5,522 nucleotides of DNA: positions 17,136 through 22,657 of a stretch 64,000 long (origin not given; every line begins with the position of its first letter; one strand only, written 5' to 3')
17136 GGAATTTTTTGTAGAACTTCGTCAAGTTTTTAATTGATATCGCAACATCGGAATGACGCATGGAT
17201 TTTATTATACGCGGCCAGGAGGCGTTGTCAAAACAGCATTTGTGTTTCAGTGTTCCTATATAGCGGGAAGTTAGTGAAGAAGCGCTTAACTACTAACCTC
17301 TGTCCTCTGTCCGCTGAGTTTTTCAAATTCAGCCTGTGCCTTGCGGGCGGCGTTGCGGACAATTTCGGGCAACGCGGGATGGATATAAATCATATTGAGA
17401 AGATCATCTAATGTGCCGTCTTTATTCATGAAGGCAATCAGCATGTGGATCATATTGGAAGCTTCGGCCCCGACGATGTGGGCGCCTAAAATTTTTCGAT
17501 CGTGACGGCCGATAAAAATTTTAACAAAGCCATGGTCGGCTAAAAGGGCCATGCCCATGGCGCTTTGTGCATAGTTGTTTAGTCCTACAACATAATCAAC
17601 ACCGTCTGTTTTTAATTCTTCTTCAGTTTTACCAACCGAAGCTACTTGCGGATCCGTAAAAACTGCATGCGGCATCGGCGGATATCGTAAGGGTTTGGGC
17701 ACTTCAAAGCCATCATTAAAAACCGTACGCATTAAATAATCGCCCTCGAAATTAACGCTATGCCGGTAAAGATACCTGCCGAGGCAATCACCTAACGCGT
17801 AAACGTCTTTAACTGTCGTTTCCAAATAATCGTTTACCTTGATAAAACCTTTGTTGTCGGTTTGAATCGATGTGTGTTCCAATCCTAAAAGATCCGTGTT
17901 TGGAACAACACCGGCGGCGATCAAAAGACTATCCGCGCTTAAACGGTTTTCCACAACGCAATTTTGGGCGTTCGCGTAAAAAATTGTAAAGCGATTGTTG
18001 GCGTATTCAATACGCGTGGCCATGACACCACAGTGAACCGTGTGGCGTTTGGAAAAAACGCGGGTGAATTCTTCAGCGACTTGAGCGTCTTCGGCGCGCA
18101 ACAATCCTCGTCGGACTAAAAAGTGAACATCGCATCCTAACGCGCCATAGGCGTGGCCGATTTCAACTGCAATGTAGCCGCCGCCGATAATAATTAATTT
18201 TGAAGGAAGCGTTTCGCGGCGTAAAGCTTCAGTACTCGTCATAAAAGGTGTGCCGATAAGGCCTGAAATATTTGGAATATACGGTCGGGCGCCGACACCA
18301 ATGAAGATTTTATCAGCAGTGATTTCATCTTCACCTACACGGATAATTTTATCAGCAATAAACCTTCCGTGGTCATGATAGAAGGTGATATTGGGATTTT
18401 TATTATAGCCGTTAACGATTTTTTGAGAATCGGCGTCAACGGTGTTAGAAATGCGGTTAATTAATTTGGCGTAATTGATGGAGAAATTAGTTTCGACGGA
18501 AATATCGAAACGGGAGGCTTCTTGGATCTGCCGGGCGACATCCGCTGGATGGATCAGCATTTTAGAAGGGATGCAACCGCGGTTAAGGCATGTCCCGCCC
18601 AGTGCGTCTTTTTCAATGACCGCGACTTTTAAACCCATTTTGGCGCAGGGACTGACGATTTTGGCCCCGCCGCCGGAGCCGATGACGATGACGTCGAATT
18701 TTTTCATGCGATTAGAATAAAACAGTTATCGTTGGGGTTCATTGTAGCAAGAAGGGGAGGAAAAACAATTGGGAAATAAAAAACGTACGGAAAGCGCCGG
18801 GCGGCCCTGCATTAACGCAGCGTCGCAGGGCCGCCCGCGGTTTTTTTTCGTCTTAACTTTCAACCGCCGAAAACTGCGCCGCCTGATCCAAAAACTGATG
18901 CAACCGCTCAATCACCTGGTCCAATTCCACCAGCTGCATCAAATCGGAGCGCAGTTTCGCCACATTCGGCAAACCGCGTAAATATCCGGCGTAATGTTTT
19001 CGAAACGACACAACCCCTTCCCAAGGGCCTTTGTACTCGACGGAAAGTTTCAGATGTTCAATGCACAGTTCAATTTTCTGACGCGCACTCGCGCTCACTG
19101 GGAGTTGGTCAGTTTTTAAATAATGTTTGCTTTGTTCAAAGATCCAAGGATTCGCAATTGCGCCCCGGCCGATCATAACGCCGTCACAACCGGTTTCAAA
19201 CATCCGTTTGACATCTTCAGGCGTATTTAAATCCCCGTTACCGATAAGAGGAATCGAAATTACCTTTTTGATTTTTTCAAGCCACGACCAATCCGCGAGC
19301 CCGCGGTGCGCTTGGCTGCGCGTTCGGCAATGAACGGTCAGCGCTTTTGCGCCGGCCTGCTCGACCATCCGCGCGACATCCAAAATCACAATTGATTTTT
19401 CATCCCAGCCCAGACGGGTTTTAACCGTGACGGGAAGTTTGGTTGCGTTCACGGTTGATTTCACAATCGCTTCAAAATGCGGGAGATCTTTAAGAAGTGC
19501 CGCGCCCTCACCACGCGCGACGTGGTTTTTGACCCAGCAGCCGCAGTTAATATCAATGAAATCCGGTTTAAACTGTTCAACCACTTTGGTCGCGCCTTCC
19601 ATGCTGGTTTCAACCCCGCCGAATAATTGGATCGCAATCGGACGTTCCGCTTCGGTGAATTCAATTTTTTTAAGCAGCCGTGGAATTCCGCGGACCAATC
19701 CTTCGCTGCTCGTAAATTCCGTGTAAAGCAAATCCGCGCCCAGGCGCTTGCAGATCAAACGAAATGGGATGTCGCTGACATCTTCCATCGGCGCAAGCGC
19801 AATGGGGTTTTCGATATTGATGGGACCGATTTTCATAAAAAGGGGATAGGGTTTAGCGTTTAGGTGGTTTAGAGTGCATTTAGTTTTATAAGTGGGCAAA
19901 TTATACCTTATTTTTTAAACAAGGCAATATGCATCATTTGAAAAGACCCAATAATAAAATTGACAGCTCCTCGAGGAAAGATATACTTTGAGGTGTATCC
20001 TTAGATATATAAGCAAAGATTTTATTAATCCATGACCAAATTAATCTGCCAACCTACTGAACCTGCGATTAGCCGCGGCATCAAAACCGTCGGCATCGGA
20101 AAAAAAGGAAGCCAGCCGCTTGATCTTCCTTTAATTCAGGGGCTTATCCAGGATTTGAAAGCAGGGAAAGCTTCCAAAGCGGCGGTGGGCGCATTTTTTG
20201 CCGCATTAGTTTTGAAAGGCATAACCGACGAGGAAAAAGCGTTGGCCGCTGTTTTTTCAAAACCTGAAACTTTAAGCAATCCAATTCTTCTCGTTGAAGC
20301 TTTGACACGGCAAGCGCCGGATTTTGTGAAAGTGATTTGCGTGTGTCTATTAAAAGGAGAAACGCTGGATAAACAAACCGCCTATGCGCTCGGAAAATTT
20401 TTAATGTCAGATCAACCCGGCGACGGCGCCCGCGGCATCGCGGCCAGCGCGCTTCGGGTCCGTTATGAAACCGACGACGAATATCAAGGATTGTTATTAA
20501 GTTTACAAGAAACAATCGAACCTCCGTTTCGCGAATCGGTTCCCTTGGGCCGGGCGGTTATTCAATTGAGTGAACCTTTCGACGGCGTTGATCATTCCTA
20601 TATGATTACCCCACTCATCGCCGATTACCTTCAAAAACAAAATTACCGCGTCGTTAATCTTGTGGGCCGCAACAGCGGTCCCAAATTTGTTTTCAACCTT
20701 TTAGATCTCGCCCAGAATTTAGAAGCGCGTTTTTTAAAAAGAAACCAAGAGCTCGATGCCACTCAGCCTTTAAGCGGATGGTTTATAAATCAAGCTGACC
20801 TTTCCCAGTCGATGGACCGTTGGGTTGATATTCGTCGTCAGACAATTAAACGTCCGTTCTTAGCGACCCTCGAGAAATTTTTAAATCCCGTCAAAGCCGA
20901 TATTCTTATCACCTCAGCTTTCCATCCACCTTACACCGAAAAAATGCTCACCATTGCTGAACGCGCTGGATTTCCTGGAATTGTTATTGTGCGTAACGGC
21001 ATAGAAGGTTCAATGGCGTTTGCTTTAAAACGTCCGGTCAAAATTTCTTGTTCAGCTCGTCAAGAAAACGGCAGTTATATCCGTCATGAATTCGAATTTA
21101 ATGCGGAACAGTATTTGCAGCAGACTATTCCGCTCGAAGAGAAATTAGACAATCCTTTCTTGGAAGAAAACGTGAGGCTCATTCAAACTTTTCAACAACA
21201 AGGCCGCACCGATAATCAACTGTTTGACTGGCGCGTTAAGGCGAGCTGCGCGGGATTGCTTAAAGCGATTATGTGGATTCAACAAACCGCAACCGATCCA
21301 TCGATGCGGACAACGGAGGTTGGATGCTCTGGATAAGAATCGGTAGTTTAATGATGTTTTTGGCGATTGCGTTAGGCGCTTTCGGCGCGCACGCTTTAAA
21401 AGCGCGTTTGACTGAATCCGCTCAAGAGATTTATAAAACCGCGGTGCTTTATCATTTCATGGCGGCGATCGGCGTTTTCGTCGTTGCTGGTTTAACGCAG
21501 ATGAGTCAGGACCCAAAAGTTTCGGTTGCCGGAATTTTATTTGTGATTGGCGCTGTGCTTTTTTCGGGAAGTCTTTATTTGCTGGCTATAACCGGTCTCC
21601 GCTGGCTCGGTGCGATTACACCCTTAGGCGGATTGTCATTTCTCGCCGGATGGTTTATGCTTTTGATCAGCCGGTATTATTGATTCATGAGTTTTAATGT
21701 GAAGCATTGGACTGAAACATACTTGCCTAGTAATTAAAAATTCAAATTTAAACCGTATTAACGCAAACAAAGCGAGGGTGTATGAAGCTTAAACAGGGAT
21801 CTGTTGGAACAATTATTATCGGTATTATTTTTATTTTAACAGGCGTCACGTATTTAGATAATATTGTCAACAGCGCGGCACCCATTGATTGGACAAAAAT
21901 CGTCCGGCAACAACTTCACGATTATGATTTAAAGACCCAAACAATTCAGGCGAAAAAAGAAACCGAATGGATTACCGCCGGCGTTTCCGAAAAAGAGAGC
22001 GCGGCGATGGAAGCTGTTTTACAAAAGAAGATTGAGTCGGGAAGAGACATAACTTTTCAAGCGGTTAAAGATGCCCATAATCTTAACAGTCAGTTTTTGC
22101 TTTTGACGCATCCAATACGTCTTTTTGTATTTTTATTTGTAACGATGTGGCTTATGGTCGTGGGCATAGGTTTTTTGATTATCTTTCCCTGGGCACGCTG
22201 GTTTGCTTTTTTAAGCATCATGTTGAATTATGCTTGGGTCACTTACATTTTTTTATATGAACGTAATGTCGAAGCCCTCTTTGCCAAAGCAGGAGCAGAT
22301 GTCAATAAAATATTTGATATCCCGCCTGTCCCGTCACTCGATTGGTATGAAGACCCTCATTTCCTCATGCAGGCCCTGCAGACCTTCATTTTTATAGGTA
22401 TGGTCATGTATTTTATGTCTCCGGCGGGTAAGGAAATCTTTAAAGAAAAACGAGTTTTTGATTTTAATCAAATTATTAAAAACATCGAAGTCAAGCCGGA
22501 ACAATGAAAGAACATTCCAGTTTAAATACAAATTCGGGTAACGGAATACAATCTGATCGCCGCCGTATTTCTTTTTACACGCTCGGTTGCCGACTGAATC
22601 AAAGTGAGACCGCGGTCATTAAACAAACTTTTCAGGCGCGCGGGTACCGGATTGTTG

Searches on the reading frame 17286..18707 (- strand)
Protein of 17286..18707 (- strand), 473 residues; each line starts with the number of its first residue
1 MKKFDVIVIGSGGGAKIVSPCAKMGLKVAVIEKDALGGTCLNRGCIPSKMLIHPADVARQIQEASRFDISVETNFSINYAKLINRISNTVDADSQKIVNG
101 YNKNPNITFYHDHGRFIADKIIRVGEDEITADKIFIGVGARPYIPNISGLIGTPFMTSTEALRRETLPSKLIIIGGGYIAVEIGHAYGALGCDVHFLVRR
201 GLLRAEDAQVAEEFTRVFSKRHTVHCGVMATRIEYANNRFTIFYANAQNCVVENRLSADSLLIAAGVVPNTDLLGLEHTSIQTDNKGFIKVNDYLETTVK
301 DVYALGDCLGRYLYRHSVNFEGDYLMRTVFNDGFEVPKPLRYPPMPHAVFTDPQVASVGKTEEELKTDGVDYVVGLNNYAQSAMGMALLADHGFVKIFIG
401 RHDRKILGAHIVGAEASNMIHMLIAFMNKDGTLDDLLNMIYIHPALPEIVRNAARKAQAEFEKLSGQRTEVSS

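Call 95: search_protein_families(library=pfam, proteins=[window:17286-18707:-], max_evalue=0.001)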
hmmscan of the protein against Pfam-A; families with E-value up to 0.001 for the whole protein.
window:17286-18707:- (473 aa): 5 families
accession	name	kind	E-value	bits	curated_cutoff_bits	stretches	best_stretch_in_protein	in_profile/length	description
PF07992.20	Pyr_redox_2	-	2.2e-50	172.2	26.1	1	4-310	1-279/291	Pyridine nucleotide-disulphide oxidoreductase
PF02852.28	Pyr_redox_dim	-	1.1e-26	93.6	25.3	1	345-453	1-109/110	Pyridine nucleotide-disulphide oxidoreductase, dimerisation domain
PF00070.33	Pyr_redox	-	4.6e-10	40.3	22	1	170-234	1-67/82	Pyridine nucleotide-disulphide oxidoreductase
PF13738.12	Pyr_redox_3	-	6.3e-08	32.7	30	1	125-306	119-305/305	Pyridine nucleotide-disulphide oxidoreductase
PF13434.12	Lys_Orn_oxgnase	-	7.6e-05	22.4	21.3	1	126-186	143-206/339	L-lysine 6-monooxygenase/L-ornithine 5-monooxygenase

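Call 108: search_protein_families(library=padloc, proteins=[window:17286-18707:-], max_evalue=0.00001)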
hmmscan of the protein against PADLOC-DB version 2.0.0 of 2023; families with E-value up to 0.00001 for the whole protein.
window:17286-18707:- (473 aa): 0 families

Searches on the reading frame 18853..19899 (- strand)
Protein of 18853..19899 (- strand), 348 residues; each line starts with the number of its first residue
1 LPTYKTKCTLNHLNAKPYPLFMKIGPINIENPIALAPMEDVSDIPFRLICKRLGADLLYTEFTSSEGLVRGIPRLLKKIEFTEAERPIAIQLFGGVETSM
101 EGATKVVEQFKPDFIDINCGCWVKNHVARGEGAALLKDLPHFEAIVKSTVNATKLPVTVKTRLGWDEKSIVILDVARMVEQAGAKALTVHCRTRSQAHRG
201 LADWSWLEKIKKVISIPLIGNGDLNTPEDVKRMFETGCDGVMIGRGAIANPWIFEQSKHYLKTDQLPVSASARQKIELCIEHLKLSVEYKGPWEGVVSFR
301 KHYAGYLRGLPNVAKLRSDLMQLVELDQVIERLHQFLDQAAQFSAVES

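Call 95: search_protein_families(library=pfam, proteins=[window:18853-19899:-], max_evalue=0.001)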
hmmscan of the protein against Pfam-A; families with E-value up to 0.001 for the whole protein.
window:18853-19899:- (348 aa): 4 families
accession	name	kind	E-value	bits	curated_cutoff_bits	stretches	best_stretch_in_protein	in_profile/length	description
PF01207.24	Dus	-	8.4e-81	271.9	20.4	1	35-338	2-308/311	Dihydrouridine synthase (Dus)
PF00977.27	His_biosynth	-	1.6e-06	28.2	23.6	1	173-277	32-134/228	Histidine biosynthesis protein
PF03060.21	NMO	-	0.00036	20.5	28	1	174-244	147-222/331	Nitronate monooxygenase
PF05690.20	ThiG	-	0.00059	19.7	23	1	175-249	136-208/247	Thiazole biosynthesis protein ThiG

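Call 108: search_protein_families(library=padloc, proteins=[window:18853-19899:-], max_evalue=0.00001)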
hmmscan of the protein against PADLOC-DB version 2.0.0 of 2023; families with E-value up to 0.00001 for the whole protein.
window:18853-19899:- (348 aa): 0 families

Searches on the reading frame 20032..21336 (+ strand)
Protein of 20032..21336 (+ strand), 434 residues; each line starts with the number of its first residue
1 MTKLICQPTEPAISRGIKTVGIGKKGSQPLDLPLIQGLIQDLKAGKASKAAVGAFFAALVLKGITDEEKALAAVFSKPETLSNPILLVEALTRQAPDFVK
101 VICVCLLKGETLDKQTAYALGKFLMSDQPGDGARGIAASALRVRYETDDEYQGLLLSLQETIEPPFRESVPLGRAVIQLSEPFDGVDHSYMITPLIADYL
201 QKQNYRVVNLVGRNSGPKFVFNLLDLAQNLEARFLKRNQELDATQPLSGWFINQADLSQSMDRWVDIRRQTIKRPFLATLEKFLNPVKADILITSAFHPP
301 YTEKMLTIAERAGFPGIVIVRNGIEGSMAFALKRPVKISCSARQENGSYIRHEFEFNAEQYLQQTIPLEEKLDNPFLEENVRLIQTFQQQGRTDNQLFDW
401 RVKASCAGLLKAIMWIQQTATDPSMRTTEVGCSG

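Call 3: search_protein_families(library=pfam, proteins=[window:20032-21336:+], max_evalue=0.1)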
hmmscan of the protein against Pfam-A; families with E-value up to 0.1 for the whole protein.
window:20032-21336:+ (434 aa): 2 families
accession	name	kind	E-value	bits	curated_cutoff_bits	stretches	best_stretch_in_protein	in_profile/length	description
PF02885.22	Glycos_trans_3N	-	8.5e-09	35.5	26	2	30-70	13-53/63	Glycosyl transferase family, helical bundle domain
PF16045.11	LisH_2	-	0.065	12.8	27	0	195-205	4-14/28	LisH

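Call 108: search_protein_families(library=padloc, proteins=[window:20032-21336:+], max_evalue=0.00001)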
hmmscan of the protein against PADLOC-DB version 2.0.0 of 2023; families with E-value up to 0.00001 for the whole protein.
window:20032-21336:+ (434 aa): 0 families

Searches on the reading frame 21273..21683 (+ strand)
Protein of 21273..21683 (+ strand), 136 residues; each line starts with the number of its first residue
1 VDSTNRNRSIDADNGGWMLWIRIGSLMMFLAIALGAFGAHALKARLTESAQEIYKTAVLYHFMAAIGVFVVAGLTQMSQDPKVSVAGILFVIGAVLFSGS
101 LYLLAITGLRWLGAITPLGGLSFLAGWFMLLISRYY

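Call 3: search_protein_families(library=pfam, proteins=[window:21273-21683:+], max_evalue=0.1)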
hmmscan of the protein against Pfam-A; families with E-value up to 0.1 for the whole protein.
window:21273-21683:+ (136 aa): 1 family
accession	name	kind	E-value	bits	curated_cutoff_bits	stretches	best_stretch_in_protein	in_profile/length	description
PF04241.20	DUF423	-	8.3e-27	93.7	25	1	34-120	1-86/86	Protein of unknown function (DUF423)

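Call 108: search_protein_families(library=padloc, proteins=[window:21273-21683:+], max_evalue=0.00001)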
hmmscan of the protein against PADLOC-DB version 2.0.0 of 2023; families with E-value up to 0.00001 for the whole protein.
window:21273-21683:+ (136 aa): 0 families

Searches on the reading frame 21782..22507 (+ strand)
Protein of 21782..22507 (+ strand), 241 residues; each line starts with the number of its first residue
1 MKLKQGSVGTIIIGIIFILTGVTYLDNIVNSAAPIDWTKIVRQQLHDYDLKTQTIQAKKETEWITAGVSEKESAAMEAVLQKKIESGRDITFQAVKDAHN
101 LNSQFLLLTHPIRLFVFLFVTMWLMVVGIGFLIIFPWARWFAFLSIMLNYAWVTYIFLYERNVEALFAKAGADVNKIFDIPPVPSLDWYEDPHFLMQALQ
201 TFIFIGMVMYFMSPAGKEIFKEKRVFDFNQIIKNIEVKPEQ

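Call 3: search_protein_families(library=pfam, proteins=[window:21782-22507:+], max_evalue=0.1)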
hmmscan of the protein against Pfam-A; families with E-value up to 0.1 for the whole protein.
window:21782-22507:+ (241 aa): 1 family
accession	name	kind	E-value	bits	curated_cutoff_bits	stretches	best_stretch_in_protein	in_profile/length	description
PF06687.17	SUR7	-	0.031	14.4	29.6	1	97-163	97-170/201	SUR7/PalI family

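Call 108: search_protein_families(library=padloc, proteins=[window:21782-22507:+], max_evalue=0.00001)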
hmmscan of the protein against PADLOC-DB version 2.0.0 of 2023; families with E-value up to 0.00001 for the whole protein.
window:21782-22507:+ (241 aa): 0 families
